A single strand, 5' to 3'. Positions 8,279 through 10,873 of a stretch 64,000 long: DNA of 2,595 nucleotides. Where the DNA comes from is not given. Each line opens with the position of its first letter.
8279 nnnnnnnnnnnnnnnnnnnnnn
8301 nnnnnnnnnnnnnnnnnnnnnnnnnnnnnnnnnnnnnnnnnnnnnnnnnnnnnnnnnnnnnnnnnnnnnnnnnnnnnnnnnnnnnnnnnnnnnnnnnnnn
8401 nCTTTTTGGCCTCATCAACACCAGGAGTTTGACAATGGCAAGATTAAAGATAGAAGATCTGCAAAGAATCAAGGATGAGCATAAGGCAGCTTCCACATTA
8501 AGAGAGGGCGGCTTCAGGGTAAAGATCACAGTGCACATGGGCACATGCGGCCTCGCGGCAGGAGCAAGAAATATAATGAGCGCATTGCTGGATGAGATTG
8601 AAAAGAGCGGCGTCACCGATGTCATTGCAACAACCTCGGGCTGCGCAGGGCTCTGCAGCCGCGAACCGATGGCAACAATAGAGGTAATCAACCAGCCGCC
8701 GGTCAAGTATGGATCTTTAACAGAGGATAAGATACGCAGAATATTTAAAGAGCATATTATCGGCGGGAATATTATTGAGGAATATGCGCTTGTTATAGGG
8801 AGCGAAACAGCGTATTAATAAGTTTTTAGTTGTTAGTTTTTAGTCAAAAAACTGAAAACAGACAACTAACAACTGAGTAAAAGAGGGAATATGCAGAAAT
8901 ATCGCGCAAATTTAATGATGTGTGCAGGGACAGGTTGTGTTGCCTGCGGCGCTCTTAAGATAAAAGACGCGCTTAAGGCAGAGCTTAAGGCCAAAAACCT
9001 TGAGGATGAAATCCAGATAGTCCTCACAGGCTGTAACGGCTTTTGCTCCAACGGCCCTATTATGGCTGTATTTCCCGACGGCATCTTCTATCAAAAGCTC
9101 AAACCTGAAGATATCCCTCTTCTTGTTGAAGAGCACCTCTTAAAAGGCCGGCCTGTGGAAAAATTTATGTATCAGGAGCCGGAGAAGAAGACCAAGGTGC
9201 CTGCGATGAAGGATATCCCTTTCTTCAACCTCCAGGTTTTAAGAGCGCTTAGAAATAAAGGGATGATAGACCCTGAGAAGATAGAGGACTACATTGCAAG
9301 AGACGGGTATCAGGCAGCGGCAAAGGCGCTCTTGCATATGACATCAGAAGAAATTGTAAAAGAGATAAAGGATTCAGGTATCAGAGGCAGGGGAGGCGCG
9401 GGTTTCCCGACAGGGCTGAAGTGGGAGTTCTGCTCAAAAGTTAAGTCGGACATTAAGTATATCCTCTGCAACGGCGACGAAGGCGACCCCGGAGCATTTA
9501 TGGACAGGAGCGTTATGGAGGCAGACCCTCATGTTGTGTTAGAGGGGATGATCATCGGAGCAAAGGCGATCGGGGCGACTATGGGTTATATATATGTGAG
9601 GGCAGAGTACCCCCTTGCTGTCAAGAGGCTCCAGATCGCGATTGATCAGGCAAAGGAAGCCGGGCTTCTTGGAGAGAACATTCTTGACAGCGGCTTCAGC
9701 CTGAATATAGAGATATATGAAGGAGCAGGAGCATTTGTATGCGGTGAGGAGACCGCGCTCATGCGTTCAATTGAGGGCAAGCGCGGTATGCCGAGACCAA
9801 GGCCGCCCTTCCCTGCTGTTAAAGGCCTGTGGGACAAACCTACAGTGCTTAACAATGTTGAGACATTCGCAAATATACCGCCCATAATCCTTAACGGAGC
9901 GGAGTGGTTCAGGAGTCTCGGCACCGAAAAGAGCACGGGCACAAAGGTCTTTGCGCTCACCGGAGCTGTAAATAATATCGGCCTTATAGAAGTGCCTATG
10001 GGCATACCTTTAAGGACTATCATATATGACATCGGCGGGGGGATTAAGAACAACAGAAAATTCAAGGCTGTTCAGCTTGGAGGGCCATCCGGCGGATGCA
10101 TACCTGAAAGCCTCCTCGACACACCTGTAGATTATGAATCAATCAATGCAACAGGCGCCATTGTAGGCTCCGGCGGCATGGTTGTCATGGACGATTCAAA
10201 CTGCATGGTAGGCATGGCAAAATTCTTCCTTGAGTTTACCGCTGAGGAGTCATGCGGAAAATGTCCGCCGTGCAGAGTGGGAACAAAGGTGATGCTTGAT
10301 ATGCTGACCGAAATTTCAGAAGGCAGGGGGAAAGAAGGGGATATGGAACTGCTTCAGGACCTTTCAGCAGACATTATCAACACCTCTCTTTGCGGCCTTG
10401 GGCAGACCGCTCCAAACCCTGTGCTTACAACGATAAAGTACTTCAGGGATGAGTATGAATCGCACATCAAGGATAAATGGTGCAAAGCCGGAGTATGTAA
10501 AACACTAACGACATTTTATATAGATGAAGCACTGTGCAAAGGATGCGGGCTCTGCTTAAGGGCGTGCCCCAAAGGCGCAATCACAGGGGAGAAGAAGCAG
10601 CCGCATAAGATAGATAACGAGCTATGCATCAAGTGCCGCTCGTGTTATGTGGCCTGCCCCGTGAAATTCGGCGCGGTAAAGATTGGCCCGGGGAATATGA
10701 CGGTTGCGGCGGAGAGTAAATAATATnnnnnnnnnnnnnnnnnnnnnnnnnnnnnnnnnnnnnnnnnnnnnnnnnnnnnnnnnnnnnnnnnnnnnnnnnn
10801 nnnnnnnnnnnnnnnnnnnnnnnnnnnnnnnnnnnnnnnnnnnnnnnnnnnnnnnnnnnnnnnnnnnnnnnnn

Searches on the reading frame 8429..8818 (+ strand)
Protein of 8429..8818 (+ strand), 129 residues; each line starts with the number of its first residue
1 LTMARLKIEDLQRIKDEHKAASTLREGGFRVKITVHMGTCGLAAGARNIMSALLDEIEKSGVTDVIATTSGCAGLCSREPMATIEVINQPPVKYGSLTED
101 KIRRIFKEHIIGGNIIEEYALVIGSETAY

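Call 4: search_protein_families(library=pfam, proteins=[window:8429-8818:+], max_evalue=0.01)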
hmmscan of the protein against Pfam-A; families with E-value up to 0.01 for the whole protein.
window:8429-8818:+ (129 aa): 1 family
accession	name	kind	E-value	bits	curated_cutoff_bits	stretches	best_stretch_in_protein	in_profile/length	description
PF01257.25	2Fe-2S_thioredx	-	0.001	19.3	24.8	1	30-108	65-143/145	Thioredoxin-like [2Fe-2S] ferredoxin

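Call 5: search_protein_families(library=ncbifam, proteins=[window:8429-8818:+], max_evalue=0.001)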
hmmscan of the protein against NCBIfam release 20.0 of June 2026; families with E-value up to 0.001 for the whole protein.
window:8429-8818:+ (129 aa): 2 families
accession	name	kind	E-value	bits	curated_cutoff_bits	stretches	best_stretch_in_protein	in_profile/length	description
NF041612.1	fdxn_Clost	equivalog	5.2e-10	39.8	150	1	43-118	26-99/102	2Fe-2S ferredoxin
TIGR02041.1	CysI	equivalog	1.8e-05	23.4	756.55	1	7-124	392-519/541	assimilatory sulfite reductase (NADPH) hemoprotein subunit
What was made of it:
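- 8429..8818 (+): Small thioredoxin-like [2Fe-2S] ferredoxin. The likely start is the ATG at 8435, giving 127 aa as in homologs. Weak PF01257 and NF041612 hits (calls 4, 5).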

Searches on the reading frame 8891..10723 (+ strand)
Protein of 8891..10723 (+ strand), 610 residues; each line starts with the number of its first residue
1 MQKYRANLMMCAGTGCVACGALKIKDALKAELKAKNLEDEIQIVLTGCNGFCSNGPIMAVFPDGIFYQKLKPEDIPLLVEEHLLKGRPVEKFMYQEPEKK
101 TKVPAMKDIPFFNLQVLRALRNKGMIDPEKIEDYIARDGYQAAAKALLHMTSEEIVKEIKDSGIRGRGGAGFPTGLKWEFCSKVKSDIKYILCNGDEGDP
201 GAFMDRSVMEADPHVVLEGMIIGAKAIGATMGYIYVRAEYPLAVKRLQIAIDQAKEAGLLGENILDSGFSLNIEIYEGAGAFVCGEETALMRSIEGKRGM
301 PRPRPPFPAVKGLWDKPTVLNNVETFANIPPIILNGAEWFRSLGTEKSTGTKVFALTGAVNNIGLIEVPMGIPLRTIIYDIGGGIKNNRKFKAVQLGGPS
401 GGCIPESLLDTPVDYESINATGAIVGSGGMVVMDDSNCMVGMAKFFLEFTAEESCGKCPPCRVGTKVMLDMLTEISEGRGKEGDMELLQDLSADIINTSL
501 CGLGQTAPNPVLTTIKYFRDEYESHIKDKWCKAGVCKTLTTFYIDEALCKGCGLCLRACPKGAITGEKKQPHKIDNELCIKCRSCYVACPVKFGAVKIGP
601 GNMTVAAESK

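Call 4: search_protein_families(library=pfam, proteins=[window:8891-10723:+], max_evalue=0.01)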
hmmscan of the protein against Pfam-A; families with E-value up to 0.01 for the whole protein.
window:8891-10723:+ (610 aa): 15 families
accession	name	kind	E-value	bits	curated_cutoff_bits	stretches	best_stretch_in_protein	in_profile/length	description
PF01512.22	Complex1_51K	-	3.4e-49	167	31.2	1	159-330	1-149/150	Nuo51 FMN-binding domain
PF10589.14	NADH_4Fe-4S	-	6.2e-33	113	23.5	1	442-525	2-85/85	NADH-ubiquinone oxidoreductase-F iron-sulfur binding region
PF00037.32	Fer4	-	5.8e-11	42.2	21.1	2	543-565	2-24/24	4Fe-4S binding domain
PF14697.11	Fer4_21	-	1.8e-09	38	35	1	544-591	3-53/59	4Fe-4S dicluster domain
PF12837.12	Fer4_6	-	4.6e-09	36.2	25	2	542-564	2-24/24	4Fe-4S binding domain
PF13237.11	Fer4_10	-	1.8e-08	34.6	25.5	2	543-590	3-53/53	4Fe-4S dicluster domain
PF12838.12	Fer4_7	-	8.3e-08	33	27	1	549-592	2-51/52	4Fe-4S dicluster domain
PF01257.25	2Fe-2S_thioredx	-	2.2e-07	31.3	24.8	1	6-80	66-142/145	Thioredoxin-like [2Fe-2S] ferredoxin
PF13187.11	Fer4_9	-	2.5e-06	27.9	27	1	549-592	2-50/52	4Fe-4S dicluster domain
PF12797.12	Fer4_2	-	6.3e-06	26.2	24.5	2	542-560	3-21/22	4Fe-4S binding domain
PF10531.15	SLBB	-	8.6e-05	22.7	27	1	353-402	1-53/55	SLBB domain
PF13459.11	Fer4_15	-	0.00022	22.3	22.4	0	543-561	2-20/66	4Fe-4S single cluster domain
PF22461.2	SLBB_2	-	0.00048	20.6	27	1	353-399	2-49/79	SLBB domain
PF13484.11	Fer4_16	-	0.0011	20.2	30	1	549-569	2-22/66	4Fe-4S double cluster binding domain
PF25160.1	LdpA_Fe-S-bd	-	0.0076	16.4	27.6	1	538-566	17-45/49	LdpA Fe-S cluster-binding domain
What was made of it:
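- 8891..10723 (+): HydB/BfuB-type flavoprotein, 610 aa: N-terminal 2Fe-2S domain, FMN/NADH site, NuoF 4Fe-4S, C-terminal 2x[4Fe-4S]. Pfam hits in call 4.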

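Call 5: search_protein_families(library=ncbifam, proteins=[window:8891-10723:+], max_evalue=0.001)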
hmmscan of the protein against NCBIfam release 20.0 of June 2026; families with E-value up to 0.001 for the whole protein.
window:8891-10723:+ (610 aa): 46 families (the best 25 are shown)
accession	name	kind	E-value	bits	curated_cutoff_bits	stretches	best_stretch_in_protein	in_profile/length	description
TIGR01959.1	nuoF_fam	equivalog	1.2e-153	511.4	558.65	1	128-526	11-410/410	NADH-quinone oxidoreductase subunit NuoF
NF008436.0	PRK11278.1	equivalog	1.9e-124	416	749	1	127-534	23-434/448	NADH-quinone oxidoreductase subunit NuoF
NF010120.0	PRK13596.1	equivalog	1.3e-119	399.6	389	1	136-530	25-421/433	NADH-quinone oxidoreductase subunit NuoF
TIGR04481.1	PR_assoc_PrdC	equivalog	1e-13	50.9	490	1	147-403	67-287/425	proline reductase-associated electron transfer protein PrdC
NF041612.1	fdxn_Clost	equivalog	2.8e-13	50.3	150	1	16-92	24-100/102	2Fe-2S ferredoxin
TIGR01945.1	rnfC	subfamily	5.4e-13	48.3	245.95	1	143-254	112-221/435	RnfABCDGE type electron transport complex subunit C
NF003454.1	PRK05035.1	equivalog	8.5e-12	44.3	345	1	143-255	114-223/556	electron transport complex subunit RsxC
NF005415.0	PRK06991.1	equivalog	2.6e-11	43.7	281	1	534-592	72-130/284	electron transport complex subunit RsxB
TIGR01944.1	rnfB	subfamily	1.5e-10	41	68.7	1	537-593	103-159/190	RnfABCDGE type electron transport complex subunit B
NF041613.1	fdxn_Azotob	equivalog_domain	2.2e-10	40.8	195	1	15-89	23-97/107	2Fe-2S ferredoxin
TIGR03294.1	FrhG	equivalog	4.1e-09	36.5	245.5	1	534-592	162-218/228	coenzyme F420 hydrogenase subunit gamma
NF003475.0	PRK05113.1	equivalog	5.3e-09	36.2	203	1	541-592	107-158/190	electron transport complex subunit RsxB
NF038196.1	ferrodoxin_EFR1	subfamily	6.7e-09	36.1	75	1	518-592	157-227/242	EFR1 family ferrodoxin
NF058577.1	FdxA_fam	equivalog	2.6e-08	33.9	65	1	544-592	5-51/52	4Fe-4S ferredoxin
NF040864.1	HgcB_ferredoxin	equivalog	3.6e-08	33.1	99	1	538-601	5-68/93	mercury methylation ferredoxin HgcB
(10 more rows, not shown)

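Call 60: search_solved_structures(query=window:8891-10723:+, max_evalue=1e-30)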
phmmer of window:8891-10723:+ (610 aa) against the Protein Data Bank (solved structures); distinct sequences matched with E-value up to 1e-30: 63 (the best 60 are shown).
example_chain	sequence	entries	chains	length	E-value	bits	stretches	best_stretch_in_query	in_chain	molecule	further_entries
7t2r_B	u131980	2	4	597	9.8e-258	860.3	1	3-596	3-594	NiFe hydrogenase subunit B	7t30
7q4v_B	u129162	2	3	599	8.5e-252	840.6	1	4-595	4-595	Iron hydrogenase HydB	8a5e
8a6t_B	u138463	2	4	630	4.8e-231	772.1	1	5-591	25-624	Electron bifurcating hydrogenase subunit HydB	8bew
9bov_B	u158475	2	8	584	2.7e-223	746.5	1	13-598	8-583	NADH dehydrogenase (Quinone)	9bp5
8oh5_B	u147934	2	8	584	1.5e-221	740.7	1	13-591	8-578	NAD-reducing hydrogenase subunit HoxF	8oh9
9mqx_B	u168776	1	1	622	4.3e-218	729.3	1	9-592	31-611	NADH:ubiquinone oxidoreductase, NADH-binding (51 kD) subunit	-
9n5u_B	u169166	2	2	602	1e-217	728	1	16-598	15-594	NfnB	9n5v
7q4w_B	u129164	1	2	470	4.5e-215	719.3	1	131-595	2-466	Iron hydrogenase HydB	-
7p5h_B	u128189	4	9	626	1.5e-212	711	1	7-592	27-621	Fe-hydrogenase, subunit beta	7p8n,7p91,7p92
6vw7_B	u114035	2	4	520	3.8e-125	422.3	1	16-522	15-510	NAD-dependent formate dehydrogenase beta subunit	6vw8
2fug_1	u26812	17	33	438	1.1e-114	387.8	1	131-528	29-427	NADH-quinone oxidoreductase chain 1 | NADH-QUINONE OXIDOREDUCTASE SUBUNIT 1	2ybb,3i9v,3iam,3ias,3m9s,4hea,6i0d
7awt_F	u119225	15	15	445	3e-114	386.3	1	128-531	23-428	NADH-quinone oxidoreductase subunit F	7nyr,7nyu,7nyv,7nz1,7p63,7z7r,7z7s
7p64_F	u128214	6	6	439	3.1e-114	386.3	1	128-531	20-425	NADH-quinone oxidoreductase subunit F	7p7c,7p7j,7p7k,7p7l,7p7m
7p61_F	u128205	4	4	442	3.2e-114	386.2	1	128-531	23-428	NADH-quinone oxidoreductase subunit F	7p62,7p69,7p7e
9q8i_F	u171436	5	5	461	3.3e-114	386.2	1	127-531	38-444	NADH-quinone oxidoreductase subunit F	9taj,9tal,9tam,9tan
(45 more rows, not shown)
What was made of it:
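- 8891..10723 (+): Full-length match to 7T2R_B (E 1e-257, aa 3-596), 7Q4V_B, 8A6T_B, 8OH5_B, 9N5U_B and 7P5H_B (call 60).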
